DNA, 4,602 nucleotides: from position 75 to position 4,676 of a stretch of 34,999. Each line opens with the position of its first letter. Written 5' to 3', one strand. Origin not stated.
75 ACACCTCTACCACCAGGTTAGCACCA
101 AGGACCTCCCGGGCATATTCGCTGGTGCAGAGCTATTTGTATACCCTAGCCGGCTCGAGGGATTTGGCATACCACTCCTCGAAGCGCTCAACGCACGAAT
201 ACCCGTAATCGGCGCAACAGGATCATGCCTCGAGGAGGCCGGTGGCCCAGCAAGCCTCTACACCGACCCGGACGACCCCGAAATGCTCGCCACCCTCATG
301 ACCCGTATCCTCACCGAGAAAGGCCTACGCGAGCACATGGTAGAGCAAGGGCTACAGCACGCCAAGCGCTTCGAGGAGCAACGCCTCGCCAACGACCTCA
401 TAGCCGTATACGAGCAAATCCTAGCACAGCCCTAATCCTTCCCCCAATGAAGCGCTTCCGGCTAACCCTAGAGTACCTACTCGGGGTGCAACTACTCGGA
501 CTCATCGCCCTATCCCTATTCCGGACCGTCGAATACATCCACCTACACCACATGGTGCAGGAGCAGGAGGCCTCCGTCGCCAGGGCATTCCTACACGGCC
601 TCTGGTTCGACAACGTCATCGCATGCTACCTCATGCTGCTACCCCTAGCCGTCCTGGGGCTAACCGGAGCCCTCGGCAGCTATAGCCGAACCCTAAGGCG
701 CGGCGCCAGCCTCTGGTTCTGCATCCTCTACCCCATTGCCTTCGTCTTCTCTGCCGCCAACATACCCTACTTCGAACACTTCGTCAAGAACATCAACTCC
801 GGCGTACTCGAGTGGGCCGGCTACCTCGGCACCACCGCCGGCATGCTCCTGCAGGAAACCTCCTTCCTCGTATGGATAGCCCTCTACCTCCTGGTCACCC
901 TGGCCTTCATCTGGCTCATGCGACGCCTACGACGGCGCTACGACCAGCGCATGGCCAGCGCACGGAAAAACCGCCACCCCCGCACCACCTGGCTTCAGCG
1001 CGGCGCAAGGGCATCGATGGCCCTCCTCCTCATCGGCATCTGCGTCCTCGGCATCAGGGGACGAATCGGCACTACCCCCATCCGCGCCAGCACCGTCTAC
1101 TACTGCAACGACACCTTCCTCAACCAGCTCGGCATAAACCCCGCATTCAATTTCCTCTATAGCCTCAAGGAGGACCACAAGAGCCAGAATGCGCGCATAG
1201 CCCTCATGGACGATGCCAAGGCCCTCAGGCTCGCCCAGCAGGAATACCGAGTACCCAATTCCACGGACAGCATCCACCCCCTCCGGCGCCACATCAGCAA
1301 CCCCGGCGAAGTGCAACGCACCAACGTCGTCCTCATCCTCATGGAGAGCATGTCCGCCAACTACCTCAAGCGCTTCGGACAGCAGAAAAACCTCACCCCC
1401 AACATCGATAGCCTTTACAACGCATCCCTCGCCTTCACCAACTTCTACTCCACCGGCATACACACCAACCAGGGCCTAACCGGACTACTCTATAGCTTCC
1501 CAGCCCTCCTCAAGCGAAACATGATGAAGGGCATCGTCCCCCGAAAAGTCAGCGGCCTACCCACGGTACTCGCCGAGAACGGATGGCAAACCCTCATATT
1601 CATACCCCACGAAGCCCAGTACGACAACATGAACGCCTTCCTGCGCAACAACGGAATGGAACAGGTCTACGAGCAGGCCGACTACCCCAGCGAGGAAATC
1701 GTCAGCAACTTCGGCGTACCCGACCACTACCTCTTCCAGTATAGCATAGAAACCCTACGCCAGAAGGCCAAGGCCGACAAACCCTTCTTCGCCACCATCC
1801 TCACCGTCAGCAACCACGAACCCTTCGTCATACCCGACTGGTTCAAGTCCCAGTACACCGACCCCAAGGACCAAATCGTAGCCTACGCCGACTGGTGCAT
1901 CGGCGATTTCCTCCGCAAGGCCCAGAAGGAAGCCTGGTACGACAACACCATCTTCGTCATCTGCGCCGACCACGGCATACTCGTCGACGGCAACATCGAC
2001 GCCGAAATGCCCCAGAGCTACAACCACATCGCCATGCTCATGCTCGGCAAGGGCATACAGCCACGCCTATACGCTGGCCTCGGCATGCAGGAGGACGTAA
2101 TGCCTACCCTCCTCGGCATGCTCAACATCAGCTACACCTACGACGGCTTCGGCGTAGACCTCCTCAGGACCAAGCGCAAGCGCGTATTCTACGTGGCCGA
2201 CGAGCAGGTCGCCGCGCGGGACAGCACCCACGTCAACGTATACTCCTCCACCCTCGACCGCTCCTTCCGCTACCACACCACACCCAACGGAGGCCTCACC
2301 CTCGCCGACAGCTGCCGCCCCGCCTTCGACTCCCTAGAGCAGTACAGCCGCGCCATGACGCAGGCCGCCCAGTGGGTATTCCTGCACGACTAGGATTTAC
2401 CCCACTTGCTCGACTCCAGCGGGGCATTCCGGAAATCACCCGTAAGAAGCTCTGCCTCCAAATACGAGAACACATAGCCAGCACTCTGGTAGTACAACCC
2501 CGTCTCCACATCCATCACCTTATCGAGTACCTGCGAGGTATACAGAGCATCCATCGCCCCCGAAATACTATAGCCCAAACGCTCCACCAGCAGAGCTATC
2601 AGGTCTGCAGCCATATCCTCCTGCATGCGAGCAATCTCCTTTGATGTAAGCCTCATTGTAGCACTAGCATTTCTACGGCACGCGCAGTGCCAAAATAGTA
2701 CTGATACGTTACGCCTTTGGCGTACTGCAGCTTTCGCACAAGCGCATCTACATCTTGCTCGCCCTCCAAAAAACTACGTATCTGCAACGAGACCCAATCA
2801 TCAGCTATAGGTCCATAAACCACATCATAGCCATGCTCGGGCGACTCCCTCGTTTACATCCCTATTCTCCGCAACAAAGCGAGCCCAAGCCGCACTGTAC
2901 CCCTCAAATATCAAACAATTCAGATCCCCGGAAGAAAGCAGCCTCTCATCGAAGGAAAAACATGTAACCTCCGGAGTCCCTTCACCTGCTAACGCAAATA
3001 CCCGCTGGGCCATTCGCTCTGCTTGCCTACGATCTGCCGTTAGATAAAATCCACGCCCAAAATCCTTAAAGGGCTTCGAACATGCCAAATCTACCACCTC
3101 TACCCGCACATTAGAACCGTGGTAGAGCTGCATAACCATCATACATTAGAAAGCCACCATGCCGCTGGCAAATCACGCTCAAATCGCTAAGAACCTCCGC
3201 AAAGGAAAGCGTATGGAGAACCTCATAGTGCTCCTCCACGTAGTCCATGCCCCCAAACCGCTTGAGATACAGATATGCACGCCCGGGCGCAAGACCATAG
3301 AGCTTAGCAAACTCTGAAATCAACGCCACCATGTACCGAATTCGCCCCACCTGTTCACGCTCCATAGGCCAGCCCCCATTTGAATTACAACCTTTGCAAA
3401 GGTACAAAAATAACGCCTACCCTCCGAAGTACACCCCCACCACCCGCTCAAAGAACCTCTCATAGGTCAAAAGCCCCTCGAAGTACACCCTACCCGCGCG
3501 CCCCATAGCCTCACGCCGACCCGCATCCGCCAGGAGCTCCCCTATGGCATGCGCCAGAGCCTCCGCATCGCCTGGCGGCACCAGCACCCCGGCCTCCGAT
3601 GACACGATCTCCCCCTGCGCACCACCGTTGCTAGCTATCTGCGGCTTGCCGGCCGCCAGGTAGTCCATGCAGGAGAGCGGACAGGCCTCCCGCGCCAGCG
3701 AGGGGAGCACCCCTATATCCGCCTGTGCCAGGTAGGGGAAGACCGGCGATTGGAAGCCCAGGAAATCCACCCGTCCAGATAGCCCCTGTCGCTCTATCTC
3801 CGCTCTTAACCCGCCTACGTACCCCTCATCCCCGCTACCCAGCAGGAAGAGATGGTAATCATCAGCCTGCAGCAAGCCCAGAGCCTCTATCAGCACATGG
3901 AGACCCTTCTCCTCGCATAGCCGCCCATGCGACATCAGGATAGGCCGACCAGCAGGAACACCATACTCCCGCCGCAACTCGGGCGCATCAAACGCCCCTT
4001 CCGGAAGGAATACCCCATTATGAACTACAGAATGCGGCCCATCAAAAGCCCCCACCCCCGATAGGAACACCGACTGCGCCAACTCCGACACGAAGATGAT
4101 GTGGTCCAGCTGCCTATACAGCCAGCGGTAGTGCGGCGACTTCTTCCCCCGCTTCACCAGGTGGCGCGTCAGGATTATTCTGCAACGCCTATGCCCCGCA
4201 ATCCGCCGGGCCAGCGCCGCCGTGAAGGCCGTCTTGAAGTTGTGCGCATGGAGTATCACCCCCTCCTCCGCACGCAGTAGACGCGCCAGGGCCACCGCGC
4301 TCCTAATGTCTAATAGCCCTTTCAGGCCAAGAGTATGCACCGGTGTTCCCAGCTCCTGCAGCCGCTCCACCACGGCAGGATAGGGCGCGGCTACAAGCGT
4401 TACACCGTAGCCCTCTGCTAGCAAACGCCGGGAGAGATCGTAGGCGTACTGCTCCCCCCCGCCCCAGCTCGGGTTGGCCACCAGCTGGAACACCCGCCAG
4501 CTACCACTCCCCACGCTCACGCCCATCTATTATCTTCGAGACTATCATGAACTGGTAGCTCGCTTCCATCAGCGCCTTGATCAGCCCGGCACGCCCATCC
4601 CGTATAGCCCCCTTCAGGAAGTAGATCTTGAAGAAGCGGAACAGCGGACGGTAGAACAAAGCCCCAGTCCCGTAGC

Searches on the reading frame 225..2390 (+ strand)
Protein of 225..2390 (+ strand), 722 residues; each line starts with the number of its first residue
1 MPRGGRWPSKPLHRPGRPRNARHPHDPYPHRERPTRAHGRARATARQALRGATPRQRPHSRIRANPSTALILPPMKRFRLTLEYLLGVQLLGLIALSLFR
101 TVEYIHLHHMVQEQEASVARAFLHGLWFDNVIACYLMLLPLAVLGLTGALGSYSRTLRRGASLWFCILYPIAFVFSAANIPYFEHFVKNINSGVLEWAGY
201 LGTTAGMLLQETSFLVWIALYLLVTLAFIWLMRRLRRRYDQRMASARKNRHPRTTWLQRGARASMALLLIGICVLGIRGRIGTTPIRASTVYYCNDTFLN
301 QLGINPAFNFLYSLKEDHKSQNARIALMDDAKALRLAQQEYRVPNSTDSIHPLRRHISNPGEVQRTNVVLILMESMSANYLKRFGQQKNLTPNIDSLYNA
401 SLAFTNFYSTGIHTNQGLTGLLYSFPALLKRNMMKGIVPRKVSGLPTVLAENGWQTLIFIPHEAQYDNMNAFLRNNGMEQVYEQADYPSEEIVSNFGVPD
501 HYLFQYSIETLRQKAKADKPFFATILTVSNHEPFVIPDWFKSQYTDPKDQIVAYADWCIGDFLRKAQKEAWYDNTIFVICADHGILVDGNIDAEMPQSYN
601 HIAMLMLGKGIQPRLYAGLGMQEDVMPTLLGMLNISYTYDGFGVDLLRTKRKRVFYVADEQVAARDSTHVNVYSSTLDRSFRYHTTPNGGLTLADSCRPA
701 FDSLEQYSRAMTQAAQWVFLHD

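Call 43: search_protein_families(library=pfam, proteins=[window:225-2390:+], max_evalue=0.001)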
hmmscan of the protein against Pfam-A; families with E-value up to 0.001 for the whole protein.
window:225-2390:+ (722 aa): 2 families
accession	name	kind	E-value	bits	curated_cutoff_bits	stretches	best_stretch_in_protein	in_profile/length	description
PF00884.28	Sulfatase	-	3.2e-41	142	25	1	367-635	2-301/301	Sulfatase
PF01663.27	Phosphodiest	-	0.0006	19.9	23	0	368-409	1-38/342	Type I phosphodiesterase / nucleotide pyrophosphatase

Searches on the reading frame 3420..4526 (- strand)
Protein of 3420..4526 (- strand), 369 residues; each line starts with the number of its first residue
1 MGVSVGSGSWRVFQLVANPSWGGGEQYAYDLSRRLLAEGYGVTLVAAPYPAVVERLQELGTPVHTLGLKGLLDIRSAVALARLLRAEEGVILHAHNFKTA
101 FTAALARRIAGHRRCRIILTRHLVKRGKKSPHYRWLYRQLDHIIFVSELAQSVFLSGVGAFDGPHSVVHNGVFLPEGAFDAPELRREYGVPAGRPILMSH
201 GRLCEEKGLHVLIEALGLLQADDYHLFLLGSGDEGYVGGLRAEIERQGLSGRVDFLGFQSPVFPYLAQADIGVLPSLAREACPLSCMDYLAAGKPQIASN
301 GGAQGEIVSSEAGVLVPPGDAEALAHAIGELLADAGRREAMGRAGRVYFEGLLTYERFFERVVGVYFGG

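Call 43: search_protein_families(library=pfam, proteins=[window:3420-4526:-], max_evalue=0.001)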
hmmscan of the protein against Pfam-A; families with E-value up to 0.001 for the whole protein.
window:3420-4526:- (369 aa): 4 families
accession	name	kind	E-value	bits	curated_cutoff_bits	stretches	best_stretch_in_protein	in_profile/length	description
PF00534.26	Glycos_transf_1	-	1.8e-29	102.9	26.4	1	182-346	3-170/172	Glycosyl transferases group 1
PF13692.12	Glyco_trans_1_4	-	1.7e-28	100.1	27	1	195-334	2-142/142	Glycosyl transferases group 1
PF13439.12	Glyco_transf_4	-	1.5e-19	71.1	28.5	1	21-172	1-166/170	Glycosyltransferase Family 4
PF13579.12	Glyco_trans_4_4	-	4.5e-14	53.5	29.7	1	22-171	1-158/158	Glycosyl transferase 4-like domain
